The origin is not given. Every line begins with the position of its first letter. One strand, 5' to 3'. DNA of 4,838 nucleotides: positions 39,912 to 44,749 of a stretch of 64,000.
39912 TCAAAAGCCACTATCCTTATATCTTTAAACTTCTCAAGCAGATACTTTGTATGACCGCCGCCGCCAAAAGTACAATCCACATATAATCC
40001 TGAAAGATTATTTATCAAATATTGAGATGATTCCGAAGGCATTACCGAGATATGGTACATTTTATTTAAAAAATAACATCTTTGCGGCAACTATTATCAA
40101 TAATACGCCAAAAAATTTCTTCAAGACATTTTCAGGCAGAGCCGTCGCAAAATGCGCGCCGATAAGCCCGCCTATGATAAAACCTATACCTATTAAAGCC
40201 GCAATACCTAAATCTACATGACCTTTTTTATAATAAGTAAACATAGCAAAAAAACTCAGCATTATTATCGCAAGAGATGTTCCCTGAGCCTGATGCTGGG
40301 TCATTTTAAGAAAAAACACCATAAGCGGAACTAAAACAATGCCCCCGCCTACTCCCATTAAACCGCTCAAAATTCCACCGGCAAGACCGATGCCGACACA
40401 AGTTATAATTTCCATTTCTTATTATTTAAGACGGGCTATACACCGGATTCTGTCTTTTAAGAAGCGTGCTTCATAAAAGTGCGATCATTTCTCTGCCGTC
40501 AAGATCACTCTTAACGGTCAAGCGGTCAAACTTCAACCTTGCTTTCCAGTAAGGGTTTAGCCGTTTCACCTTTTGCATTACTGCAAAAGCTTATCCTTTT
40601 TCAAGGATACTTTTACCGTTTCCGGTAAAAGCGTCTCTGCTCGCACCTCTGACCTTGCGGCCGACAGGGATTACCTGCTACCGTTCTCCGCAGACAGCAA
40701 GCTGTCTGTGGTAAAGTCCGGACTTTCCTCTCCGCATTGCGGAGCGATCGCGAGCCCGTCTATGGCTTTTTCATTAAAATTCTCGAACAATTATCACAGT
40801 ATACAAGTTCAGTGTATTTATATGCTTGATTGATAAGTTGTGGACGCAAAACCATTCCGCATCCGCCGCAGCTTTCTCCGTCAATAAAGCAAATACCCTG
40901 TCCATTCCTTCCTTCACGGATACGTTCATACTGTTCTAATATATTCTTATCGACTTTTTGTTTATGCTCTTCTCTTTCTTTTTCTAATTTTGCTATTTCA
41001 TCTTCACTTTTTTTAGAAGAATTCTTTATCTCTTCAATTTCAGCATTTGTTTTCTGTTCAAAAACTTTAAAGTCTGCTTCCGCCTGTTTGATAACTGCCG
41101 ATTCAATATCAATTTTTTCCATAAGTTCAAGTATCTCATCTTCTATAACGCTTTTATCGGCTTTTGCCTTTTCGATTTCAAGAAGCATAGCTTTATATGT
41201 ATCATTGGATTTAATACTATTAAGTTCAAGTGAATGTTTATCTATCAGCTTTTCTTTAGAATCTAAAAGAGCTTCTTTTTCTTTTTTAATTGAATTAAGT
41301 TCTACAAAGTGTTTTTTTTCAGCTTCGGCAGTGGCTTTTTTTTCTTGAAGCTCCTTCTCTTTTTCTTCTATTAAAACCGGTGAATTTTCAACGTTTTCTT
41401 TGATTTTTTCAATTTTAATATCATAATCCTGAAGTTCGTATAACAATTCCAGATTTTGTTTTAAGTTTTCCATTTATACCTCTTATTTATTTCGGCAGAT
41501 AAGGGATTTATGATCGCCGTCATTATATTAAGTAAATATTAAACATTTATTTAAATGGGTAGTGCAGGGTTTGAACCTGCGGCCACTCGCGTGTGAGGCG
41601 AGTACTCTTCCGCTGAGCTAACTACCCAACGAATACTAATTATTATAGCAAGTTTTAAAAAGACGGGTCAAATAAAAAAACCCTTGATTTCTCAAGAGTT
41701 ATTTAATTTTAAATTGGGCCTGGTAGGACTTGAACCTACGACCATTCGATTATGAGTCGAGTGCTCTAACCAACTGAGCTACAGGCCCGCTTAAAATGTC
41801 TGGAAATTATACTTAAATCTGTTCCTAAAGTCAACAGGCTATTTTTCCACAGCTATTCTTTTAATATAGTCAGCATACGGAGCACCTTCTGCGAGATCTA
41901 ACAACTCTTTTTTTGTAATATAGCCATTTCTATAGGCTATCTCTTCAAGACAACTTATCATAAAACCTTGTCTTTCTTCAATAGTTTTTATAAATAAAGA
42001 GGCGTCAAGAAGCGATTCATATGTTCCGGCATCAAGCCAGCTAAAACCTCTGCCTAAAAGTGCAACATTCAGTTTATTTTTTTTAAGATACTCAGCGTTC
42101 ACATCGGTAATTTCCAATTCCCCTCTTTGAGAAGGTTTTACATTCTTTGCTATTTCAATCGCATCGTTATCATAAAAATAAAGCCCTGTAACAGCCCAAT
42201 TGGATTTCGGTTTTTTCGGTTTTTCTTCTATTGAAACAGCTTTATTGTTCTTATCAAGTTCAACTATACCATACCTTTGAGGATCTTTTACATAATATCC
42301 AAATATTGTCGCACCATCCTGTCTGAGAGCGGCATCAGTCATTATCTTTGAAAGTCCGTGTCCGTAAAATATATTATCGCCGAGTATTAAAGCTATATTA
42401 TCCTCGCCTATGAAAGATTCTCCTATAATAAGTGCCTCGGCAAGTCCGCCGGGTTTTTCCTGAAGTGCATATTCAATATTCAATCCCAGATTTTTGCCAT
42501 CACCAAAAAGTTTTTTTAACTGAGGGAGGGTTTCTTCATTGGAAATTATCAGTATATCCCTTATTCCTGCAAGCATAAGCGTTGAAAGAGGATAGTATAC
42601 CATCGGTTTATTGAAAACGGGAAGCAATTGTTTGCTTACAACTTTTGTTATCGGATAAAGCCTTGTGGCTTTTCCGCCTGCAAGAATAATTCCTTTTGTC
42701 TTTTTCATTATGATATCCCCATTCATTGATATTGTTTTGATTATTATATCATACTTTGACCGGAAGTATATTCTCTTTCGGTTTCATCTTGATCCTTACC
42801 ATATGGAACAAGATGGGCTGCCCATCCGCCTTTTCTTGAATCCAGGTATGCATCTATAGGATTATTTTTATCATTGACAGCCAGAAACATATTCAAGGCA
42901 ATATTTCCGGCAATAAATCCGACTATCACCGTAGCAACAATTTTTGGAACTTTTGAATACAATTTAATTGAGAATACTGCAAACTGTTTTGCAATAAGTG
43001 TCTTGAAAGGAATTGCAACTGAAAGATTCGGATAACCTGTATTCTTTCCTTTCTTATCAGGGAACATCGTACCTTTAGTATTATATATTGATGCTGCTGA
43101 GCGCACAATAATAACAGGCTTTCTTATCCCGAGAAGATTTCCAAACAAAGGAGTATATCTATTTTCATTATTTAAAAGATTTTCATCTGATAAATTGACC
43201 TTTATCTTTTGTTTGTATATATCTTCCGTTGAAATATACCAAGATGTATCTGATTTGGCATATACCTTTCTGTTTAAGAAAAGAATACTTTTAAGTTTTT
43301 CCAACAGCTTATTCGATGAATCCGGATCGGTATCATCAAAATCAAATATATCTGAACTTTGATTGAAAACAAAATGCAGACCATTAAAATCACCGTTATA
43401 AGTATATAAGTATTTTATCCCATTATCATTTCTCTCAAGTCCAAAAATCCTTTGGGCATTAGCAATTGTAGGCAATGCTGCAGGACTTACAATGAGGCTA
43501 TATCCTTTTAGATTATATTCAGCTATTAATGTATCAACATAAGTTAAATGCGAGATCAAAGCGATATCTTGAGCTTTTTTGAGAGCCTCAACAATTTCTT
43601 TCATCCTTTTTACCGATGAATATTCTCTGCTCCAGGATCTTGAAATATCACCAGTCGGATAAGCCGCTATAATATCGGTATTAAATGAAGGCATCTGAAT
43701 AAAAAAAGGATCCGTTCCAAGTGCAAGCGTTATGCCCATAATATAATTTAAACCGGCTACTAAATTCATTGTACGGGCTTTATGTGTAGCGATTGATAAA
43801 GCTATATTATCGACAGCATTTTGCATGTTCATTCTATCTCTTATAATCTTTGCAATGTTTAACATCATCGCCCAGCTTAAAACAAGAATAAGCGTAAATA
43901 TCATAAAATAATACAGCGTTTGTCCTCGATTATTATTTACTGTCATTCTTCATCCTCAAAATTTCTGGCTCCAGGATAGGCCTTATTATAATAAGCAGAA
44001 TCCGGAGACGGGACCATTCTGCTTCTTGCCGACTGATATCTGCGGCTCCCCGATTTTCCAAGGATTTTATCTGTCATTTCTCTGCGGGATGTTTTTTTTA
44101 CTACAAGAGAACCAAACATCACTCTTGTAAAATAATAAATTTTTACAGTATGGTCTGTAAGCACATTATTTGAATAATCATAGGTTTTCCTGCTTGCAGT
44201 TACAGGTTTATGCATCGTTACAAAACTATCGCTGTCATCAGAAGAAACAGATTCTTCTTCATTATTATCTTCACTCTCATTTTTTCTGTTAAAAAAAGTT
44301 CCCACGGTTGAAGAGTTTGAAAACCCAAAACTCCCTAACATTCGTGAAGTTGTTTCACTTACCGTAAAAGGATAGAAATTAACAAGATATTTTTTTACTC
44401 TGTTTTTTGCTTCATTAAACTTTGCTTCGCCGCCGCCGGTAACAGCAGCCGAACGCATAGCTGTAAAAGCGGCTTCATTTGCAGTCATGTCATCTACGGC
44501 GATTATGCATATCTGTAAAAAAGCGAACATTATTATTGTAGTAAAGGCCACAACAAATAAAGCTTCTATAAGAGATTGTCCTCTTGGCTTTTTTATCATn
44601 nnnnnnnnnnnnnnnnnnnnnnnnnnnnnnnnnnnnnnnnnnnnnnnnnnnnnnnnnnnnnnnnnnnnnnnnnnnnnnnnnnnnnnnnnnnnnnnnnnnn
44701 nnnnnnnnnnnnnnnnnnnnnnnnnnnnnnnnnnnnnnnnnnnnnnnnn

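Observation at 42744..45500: Orphan mini-secretin + Flp-like pilin + TadE-like + TadG-like block translationally coupled to gcvT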

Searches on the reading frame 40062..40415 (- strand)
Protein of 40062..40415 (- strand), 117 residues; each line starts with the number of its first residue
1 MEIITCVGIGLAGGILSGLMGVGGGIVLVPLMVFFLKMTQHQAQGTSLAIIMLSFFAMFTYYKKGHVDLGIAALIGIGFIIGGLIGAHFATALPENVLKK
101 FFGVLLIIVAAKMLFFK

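Call 77: search_protein_families(library=pfam, proteins=[window:40062-40415:-], max_evalue=0.001)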
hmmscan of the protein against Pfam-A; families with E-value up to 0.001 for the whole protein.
window:40062-40415:- (117 aa): 1 family
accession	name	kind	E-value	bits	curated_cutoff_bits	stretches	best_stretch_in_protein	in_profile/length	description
PF01925.25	TauE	-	2.7e-26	93.2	32.6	1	7-115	2-109/237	Sulfite exporter TauE/SafE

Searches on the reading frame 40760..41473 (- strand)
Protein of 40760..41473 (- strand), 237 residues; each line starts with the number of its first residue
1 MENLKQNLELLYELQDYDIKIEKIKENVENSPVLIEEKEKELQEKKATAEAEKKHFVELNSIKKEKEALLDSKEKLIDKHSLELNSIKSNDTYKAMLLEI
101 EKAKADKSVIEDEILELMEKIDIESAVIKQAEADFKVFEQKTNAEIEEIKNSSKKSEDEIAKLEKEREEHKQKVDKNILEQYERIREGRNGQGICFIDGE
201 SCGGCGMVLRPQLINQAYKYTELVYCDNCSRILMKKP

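Call 77: search_protein_families(library=pfam, proteins=[window:40760-41473:-], max_evalue=0.001)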
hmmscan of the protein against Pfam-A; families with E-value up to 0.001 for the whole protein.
window:40760-41473:- (237 aa): 2 families
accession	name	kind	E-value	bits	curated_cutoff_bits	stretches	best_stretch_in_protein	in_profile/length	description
PF02591.20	Zn_ribbon_9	-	2.5e-11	43.9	29.1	1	201-233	1-33/33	C4-type zinc ribbon domain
PF24481.2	CT398_CC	-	1.6e-05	25.3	27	1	14-188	1-178/180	CT398-like coiled coil hairpin domain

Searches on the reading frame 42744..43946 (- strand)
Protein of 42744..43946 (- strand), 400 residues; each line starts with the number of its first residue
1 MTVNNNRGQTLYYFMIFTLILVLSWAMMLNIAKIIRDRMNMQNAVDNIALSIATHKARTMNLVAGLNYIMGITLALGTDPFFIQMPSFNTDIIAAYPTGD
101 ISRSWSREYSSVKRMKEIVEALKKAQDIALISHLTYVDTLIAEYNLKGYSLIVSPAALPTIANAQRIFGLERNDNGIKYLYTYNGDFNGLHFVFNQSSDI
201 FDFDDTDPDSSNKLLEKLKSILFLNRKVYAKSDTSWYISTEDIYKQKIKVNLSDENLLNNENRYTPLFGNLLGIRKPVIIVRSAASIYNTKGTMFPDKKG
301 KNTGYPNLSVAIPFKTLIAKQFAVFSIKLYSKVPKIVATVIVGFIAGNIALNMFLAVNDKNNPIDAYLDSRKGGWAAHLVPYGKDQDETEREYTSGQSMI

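Call 3: search_protein_families(library=pfam, proteins=[window:42744-43946:-], max_evalue=1)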
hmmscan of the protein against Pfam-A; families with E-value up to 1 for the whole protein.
window:42744-43946:- (400 aa): 1 family
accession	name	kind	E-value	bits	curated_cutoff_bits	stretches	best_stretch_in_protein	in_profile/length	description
PF13400.11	Tad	-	0.033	14.9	22.3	1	8-46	1-38/47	Putative Flp pilus-assembly TadE/G-like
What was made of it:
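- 42744..43946 (-): p400: a TadG-like pilin-like protein, 400 aa, with leader NNRG|QTLYYF. A helix of about 69 residues precedes a globular domain of unknown fold. PF13400 Tad scores 0.033 in the window copy (call 3).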

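Call 4: search_protein_families(library=ncbifam, proteins=[window:42744-43946:-], max_evalue=1)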
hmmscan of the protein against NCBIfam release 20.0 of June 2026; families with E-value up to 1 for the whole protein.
window:42744-43946:- (400 aa): 1 family
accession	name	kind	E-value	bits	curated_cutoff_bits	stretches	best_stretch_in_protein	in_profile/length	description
TIGR03816.1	tadE_like_DECH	hypoth_equivalog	0.15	12.3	50.95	1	15-58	10-53/109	Rv3654c family TadE-like protein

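Call 40: find_homologous_proteins(query=window:42744-43946:-, max_evalue=0.001)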
Query window:42744-43946:- (400 aa): 37 proteins with E <= 0.001 among 4628 candidates.
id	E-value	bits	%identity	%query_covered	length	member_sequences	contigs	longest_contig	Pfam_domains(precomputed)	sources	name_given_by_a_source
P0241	2.3e-259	878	99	100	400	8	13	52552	-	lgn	-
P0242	1.2e-102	362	48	96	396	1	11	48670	-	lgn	-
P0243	3.2e-100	354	49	97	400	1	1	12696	-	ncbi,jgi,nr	ncbi:MAG: hypothetical protein LBQ47_07270 [Endomicrobium sp.]|jgi:hypothetical protein|nr:hypotheti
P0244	9.9e-94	333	46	96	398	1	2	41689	-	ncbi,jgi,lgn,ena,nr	ncbi:MAG: Tad domain-containing protein [Endomicrobia bacterium]|nr:Tad domain-containing protein [E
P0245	2.2e-86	308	45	92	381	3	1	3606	-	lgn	-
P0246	4.5e-86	307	44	95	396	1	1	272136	-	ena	-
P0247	2.8e-84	301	43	95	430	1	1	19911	-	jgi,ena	-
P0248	2.1e-83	299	41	96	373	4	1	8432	-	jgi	-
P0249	3.2e-82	295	43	95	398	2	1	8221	-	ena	-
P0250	1.0e-80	290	43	95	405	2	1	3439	-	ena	-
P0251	2.1e-79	285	42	97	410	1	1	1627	-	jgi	jgi:hypothetical protein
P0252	5.4e-79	284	46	86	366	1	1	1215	-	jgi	jgi:hypothetical protein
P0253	7.9e-79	283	40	98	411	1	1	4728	-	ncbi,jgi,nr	ncbi:MAG: hypothetical protein LBB93_06390 [Elusimicrobiota bacterium]|jgi:hypothetical protein|nr:h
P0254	4.6e-77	278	43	91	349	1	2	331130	-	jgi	-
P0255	2.1e-76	275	42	93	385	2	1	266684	-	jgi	jgi:hypothetical protein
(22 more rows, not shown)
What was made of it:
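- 42744..43946 (-): The family is small: 37 hits, and every one that carries an organism name is Endomicrobium, Endomicrobia or Elusimicrobiota (call 40).
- On TadG-like (PF13400 'Tad' N-terminal domain, often with a vWA domain): NCBI names two homologs 'Tad domain-containing protein' (call 40).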

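Call 53: predict_structure(alignment_id=A2)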
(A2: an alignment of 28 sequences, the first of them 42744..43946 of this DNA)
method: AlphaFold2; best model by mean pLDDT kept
length: 400 residues; sequences in the alignment: 28
mean_pLDDT: 86.8   pTM: 0.82
mean pLDDT of the five models: 86.8, 85.2, 84.8, 84.7, 84.6
residues with pLDDT >= 90: 264; 70-90: 75; 50-70: 44; < 50: 17
segments of 3 or more residues with pLDDT < 50: 386-400
pLDDT, mean of each block of 10 residues (from residue 1): 64 92 90 91 97 98 98 96 93 91 85 97 98 97 93 94 96 96 86 75 54 67 79 96 87 75 67 81 95 95 95 93 94 91 93 94 97 95 58 42
secondary structure, 60 per line:
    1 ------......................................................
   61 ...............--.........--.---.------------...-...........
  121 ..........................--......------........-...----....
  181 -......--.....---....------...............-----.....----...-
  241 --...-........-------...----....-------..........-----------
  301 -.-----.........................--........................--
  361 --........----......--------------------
elements in order: H7-75 E78-86 E106-108 H110-146 E149-154 H161-168 E170-172 E177-180 E182-187 E190-194 H198-201 H208-222 E228-232 E237-239 E247-254 H269-272 E280-289 H308-332 H335-358 H363-370 E375-380
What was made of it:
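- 42744..43946 (-): The AF2 model has pLDDT 86.8 and pTM 0.82 (call 53).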

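Call 59: fold_search(model_id=the predicted structure, library=pdb)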
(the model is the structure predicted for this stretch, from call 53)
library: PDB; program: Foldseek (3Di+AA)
matches with E <= 10: 6; with E <= 0.001: 0
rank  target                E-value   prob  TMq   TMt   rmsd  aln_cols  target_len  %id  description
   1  7as6                  5.4e+00  0.00  0.04  0.10  22.7        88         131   12  2.0 angstrom structure of plant Extended Synaptotagmin 1, C2A domain (released 2021-08-18)
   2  8esr_n                5.7e+00  0.01  0.05  0.05  29.3       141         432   13  Ytm1 associated nascent 60S ribosome (-fkbp39) State 2 (released 2022-11-30)
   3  3ivl_A                6.9e+00  0.02  0.10  0.17  15.1        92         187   11  The Crystal Structure of the Inactive Peptidase Domain of a Putative Zinc Protease from Bordetella parapertussis to 2. (released 2009-09-08)
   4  4uv2_B                7.3e+00  0.01  0.09  0.14  29.0       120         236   10  Structure of the curli transport lipoprotein CsgG in a non-lipidated, pre-pore conformation (released 2014-09-24)
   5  4uv2_A                8.2e+00  0.01  0.09  0.14  28.9       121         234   10  Structure of the curli transport lipoprotein CsgG in a non-lipidated, pre-pore conformation (released 2014-09-24)
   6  4uv2_I                9.8e+00  0.01  0.07  0.11  28.9        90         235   11  Structure of the curli transport lipoprotein CsgG in a non-lipidated, pre-pore conformation (released 2014-09-24)
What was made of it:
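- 42744..43946 (-): No PDB structural match has an E-value below 5 (call 59).
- On TadG-like (PF13400 'Tad' N-terminal domain, often with a vWA domain): The confident AF2 model has no PDB neighbour (calls 53, 59).
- p400 has no vWA domain and no structural relative in the PDB (call 59).
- Tried and rejected: The model is confident but has no PDB neighbour (calls 53, 59).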

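Call 60: search_protein_families(library=pfam, alignment_id=A2, max_evalue=0.1)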
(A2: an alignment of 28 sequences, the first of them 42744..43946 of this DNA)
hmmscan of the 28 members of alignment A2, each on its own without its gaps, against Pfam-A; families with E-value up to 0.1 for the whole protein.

A. member 1, window:42744-43946:- (400 aa): 1 family
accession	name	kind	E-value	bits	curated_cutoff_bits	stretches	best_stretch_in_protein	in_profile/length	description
PF13400.11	Tad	-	0.033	14.9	22.3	1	8-46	1-38/47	Putative Flp pilus-assembly TadE/G-like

B. families by the number of members that match (of 28 scanned): 7 families
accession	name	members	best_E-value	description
PF13400.11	Tad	6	7.3e-05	Putative Flp pilus-assembly TadE/G-like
PF14744.11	WASH-7_mid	1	0.002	WASH complex subunit 7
PF11492.14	Dicistro_VP4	1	0.046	Cricket paralysis virus, VP4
PF14175.11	YaaC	1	0.071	YaaC-like Protein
PF18910.5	DUF5665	1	0.071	Domain of unknown function (DUF5665)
PF12208.14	DUF3601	1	0.081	Domain of unknown function (DUF3601)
PF22335.1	Cas10-Cmr2_palm2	1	0.091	Cas10/Cmr2, second palm domain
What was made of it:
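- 42744..43946 (-): 6 of 28 orthologs hit it, best 7.3e-5 (call 60).
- On TadG-like (PF13400 'Tad' N-terminal domain, often with a vWA domain): 6 of 28 orthologs hit, best 7.3e-5 (call 60). No Pfam domain was found beyond the N-terminus (calls 3, 60).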

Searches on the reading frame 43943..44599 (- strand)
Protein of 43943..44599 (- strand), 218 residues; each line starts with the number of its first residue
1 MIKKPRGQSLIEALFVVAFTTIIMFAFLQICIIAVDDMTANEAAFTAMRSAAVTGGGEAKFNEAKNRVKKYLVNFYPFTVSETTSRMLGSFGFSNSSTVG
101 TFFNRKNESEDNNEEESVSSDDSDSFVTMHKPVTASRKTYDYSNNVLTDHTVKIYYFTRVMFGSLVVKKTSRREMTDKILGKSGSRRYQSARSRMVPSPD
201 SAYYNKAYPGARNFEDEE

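Call 3: search_protein_families(library=pfam, proteins=[window:43943-44599:-], max_evalue=1)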
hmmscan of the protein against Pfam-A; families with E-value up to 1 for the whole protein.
window:43943-44599:- (218 aa): 1 family
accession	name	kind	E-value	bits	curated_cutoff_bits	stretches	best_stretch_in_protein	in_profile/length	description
PF24770.2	Ig-CFAP74_2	-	0.0062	17.5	27.4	1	68-149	3-81/185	CFAP74 second Ig-like domain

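Call 4: search_protein_families(library=ncbifam, proteins=[window:43943-44599:-], max_evalue=1)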
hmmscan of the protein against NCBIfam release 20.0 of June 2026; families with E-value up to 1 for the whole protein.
window:43943-44599:- (218 aa): 0 families

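Call 58: search_protein_families(library=pfam, alignment_id=A3, max_evalue=0.1)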
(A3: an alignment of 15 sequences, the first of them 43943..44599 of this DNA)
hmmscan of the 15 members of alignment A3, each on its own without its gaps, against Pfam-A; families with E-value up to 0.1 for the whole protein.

A. member 1, window:43943-44599:- (218 aa): 1 family
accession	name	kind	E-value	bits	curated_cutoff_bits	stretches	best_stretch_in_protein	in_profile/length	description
PF24770.2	Ig-CFAP74_2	-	0.0062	17.5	27.4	1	68-149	3-81/185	CFAP74 second Ig-like domain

B. families by the number of members that match (of 15 scanned): 7 families
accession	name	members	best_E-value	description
PF07811.17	TadE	4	2.8e-10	TadE-like protein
PF24770.2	Ig-CFAP74_2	1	0.0062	CFAP74 second Ig-like domain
PF00083.30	Sugar_tr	1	0.01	Sugar (and other) transporter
PF23959.1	DUF7288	1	0.041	Family of unknown function (DUF7288)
PF17402.7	DUF5408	1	0.043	Family of unknown function (DUF5408)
PF05875.18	Ceramidase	1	0.059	Ceramidase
PF12972.12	NAGLU_C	1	0.071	Alpha-N-acetylglucosaminidase (NAGLU) C-terminal domain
